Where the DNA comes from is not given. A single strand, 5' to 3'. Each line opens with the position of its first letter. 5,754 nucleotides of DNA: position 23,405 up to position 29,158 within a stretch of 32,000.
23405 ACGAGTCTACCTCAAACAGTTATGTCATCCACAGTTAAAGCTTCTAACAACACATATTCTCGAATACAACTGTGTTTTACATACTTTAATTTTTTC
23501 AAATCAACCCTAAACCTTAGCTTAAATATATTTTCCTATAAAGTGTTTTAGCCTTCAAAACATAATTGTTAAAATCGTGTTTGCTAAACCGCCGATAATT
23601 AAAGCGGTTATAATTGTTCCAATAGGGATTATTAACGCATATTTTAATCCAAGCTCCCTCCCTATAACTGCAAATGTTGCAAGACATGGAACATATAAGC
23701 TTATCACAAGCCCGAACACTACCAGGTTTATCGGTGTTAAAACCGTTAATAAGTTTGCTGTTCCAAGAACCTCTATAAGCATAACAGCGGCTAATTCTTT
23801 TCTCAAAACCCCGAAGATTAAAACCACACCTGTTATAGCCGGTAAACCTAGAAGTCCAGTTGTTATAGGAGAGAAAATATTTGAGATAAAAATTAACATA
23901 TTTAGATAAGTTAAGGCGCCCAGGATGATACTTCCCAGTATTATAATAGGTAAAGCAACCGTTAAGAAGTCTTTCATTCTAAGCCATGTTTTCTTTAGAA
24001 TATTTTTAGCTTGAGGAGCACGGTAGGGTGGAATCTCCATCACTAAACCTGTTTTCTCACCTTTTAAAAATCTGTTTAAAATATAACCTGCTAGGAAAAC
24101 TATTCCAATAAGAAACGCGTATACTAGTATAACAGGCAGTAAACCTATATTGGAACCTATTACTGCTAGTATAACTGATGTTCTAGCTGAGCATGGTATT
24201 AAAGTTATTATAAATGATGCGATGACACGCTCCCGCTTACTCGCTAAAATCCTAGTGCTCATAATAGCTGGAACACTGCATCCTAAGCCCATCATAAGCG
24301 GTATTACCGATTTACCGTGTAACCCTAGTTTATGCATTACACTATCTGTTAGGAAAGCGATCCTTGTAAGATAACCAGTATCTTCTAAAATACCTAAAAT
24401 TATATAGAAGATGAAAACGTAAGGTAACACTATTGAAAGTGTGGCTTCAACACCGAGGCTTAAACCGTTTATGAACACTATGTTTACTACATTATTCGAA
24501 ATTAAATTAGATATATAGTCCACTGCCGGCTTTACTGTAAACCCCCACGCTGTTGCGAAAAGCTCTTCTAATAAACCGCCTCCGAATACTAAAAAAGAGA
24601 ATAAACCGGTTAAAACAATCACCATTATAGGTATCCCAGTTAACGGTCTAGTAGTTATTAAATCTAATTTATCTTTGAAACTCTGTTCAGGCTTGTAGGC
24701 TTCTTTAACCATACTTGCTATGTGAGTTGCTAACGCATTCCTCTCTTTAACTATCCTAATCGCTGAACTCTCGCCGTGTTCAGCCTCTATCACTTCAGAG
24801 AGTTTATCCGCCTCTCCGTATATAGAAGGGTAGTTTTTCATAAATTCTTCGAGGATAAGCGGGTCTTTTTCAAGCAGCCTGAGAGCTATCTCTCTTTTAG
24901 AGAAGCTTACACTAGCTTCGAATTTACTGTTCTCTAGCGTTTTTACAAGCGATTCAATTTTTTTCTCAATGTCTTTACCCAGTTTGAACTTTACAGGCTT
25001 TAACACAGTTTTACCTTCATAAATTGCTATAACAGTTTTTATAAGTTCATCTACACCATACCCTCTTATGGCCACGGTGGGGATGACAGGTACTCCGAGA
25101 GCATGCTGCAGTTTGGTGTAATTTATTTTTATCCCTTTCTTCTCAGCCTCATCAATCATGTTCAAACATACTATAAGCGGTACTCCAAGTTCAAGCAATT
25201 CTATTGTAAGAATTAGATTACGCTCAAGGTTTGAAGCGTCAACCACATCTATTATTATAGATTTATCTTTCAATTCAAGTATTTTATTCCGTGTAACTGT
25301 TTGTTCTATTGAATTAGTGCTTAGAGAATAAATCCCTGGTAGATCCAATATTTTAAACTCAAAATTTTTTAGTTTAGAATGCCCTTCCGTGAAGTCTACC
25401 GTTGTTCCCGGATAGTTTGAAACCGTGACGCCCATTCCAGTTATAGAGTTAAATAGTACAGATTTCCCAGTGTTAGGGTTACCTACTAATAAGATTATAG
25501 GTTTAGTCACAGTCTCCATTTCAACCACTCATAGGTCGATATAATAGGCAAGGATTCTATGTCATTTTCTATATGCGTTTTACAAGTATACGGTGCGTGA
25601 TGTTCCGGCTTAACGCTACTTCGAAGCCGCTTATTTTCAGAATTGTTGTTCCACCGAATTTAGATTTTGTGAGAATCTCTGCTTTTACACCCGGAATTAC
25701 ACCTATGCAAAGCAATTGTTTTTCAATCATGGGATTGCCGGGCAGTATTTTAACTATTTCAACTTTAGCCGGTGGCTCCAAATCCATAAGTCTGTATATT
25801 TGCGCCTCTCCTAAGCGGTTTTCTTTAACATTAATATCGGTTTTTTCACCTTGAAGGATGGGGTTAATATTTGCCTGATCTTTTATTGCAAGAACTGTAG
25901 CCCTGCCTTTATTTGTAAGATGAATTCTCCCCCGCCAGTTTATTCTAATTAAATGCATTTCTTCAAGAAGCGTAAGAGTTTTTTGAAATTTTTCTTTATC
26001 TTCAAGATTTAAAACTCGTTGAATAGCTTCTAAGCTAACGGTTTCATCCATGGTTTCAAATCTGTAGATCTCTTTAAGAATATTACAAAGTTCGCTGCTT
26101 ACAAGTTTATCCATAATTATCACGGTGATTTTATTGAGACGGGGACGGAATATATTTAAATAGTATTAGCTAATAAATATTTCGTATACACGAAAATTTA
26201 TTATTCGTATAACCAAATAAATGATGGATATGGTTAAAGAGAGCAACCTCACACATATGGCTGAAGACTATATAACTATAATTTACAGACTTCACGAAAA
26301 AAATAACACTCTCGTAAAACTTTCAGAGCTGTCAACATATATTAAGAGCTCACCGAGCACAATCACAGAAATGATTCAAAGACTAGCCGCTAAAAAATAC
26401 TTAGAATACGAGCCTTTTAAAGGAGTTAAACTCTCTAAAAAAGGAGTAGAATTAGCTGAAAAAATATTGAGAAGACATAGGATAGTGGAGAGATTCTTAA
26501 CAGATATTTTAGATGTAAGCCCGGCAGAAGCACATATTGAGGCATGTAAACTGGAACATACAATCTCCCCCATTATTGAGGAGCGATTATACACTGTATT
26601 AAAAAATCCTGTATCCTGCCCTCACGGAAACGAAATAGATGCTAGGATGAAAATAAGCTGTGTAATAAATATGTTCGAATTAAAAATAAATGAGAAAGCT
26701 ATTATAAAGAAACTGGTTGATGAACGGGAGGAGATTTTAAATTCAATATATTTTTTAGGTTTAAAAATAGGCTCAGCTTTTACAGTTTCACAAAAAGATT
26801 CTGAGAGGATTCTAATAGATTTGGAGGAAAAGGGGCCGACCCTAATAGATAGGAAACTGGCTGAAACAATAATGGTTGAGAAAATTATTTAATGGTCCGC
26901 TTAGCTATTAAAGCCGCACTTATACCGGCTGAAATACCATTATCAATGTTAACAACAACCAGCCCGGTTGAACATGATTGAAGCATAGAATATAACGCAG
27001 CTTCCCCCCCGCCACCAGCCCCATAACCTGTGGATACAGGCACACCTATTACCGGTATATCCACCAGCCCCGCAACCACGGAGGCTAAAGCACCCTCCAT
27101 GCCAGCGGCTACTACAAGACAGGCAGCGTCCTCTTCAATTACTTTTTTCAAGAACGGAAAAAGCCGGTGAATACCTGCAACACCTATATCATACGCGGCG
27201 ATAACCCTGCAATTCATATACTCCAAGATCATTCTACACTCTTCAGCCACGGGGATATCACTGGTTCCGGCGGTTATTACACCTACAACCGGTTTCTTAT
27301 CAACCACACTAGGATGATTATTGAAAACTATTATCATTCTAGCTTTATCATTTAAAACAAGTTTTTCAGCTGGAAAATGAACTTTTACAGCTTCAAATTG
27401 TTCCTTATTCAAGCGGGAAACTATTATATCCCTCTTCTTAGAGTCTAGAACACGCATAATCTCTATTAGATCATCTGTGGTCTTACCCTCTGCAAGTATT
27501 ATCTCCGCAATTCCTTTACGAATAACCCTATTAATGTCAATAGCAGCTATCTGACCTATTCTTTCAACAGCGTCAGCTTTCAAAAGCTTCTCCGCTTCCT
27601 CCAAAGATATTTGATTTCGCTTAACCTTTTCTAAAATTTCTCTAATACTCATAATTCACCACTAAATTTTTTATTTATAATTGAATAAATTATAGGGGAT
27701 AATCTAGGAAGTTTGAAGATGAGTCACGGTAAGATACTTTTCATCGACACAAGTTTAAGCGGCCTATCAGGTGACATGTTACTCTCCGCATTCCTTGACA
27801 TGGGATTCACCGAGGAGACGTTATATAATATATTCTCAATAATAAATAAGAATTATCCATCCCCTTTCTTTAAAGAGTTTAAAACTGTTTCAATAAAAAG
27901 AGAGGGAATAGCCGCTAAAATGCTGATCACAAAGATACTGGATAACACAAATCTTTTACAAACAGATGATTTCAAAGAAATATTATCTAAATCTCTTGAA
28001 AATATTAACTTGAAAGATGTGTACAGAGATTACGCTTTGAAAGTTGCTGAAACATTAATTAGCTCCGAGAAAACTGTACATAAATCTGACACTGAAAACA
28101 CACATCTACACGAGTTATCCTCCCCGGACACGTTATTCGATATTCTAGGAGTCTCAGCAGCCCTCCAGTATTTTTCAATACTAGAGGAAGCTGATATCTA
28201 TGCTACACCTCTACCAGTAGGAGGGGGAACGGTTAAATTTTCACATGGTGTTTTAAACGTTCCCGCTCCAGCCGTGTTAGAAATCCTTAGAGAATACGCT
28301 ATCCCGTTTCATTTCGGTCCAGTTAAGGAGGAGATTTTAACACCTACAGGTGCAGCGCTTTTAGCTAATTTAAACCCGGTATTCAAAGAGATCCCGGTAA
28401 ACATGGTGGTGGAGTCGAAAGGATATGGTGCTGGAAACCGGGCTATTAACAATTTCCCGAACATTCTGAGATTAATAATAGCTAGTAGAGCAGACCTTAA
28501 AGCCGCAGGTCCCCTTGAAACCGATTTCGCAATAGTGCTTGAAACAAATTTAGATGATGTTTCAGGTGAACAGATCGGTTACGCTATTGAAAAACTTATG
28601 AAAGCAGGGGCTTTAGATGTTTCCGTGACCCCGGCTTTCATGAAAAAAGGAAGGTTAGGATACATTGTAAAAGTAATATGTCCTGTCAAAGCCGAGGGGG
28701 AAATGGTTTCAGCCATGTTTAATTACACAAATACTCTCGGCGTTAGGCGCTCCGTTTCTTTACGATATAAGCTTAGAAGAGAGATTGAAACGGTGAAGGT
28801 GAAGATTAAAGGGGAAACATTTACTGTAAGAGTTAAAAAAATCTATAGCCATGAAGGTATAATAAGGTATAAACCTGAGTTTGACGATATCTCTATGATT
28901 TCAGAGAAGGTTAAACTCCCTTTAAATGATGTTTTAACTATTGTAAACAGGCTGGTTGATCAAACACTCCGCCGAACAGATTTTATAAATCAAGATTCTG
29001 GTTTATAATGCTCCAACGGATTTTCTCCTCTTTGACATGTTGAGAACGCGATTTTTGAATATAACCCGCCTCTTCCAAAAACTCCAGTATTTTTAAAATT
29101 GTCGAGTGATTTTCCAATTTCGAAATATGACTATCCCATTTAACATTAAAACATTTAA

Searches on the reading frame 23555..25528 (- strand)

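Call 9: search_protein_families(library=pfam, proteins=[window:23555-25528:-], max_evalue=0.01)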
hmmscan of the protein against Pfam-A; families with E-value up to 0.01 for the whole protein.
window:23555-25528:- (657 aa): 8 families
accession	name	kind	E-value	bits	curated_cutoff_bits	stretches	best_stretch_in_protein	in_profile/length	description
PF02421.24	FeoB_N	-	2.6e-57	193.2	27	1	12-165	3-155/156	Ferrous iron transport protein B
PF07670.19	Gate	-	6e-29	101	29.6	2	366-459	3-103/104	Nucleoside recognition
PF01926.29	MMR_HSR1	-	1e-19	71.2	21.9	1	12-123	2-112/113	50S ribosome-binding GTPase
PF07664.17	FeoB_C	-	1.1e-17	63.9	26.6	1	466-517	1-54/54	Ferrous iron transport protein B C terminus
PF17910.6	FeoB_Cyto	-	4.9e-12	46.6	23.4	1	184-273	2-87/90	FeoB cytosolic helical domain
PF09439.16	SRPRB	-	8.8e-07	28.9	25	1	9-112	3-96/178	Signal recognition particle receptor beta subunit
PF00009.33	GTP_EFTU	-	0.00035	20.6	26.5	1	41-169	54-185/188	Elongation factor Tu GTP binding domain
PF04548.22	AIG1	-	0.00051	19.9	27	1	12-80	3-75/212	AIG1 family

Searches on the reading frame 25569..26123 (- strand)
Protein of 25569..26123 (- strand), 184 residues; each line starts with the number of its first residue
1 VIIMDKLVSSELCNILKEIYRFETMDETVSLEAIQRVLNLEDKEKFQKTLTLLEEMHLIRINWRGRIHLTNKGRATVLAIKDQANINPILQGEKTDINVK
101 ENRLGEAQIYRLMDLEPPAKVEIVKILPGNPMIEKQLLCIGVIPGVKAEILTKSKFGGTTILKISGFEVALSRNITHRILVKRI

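Call 9: search_protein_families(library=pfam, proteins=[window:25569-26123:-], max_evalue=0.01)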
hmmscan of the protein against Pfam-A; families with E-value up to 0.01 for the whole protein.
window:25569-26123:- (184 aa): 1 family
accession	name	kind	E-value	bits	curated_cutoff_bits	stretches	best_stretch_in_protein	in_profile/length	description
PF04023.20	FeoA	-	2.9e-12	46.9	23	1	111-182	2-73/74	FeoA domain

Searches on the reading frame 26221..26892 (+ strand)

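Call 9: search_protein_families(library=pfam, proteins=[window:26221-26892:+], max_evalue=0.01)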
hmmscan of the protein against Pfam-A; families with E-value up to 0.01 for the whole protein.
window:26221-26892:+ (223 aa): 5 families
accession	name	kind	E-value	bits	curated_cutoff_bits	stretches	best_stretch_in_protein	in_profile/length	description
PF02742.21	Fe_dep_repr_C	-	3.1e-27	94.8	27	1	73-139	2-68/70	Iron dependent repressor, metal binding and dimerisation domain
PF01325.25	Fe_dep_repress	-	2.5e-15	56.9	26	1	10-69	2-60/60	Iron dependent repressor, N-terminal DNA binding domain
PF04023.20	FeoA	-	3.2e-06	27.6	23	1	153-221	5-74/74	FeoA domain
PF01047.28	MarR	-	0.00023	21.4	24.6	1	20-61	8-47/59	MarR family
PF21984.2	DnaD_N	-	0.0011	19.5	27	1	18-64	22-68/101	DnaD N-terminal domain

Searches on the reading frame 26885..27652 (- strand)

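Call 9: search_protein_families(library=pfam, proteins=[window:26885-27652:-], max_evalue=0.01)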
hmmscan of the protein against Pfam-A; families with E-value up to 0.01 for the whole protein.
window:26885-27652:- (255 aa): 1 family
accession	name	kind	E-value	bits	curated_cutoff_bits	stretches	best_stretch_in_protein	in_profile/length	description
PF00731.26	AIRC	-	3.4e-17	62.8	30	1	123-250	2-127/148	AIR carboxylase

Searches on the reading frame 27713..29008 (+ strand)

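Call 9: search_protein_families(library=pfam, proteins=[window:27713-29008:+], max_evalue=0.01)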
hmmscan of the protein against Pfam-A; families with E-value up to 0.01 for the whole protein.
window:27713-29008:+ (431 aa): 1 family
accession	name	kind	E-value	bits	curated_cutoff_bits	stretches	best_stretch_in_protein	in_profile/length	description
PF01969.22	Ni_insertion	-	8e-104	348.2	22.1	1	9-407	1-374/375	Nickel insertion protein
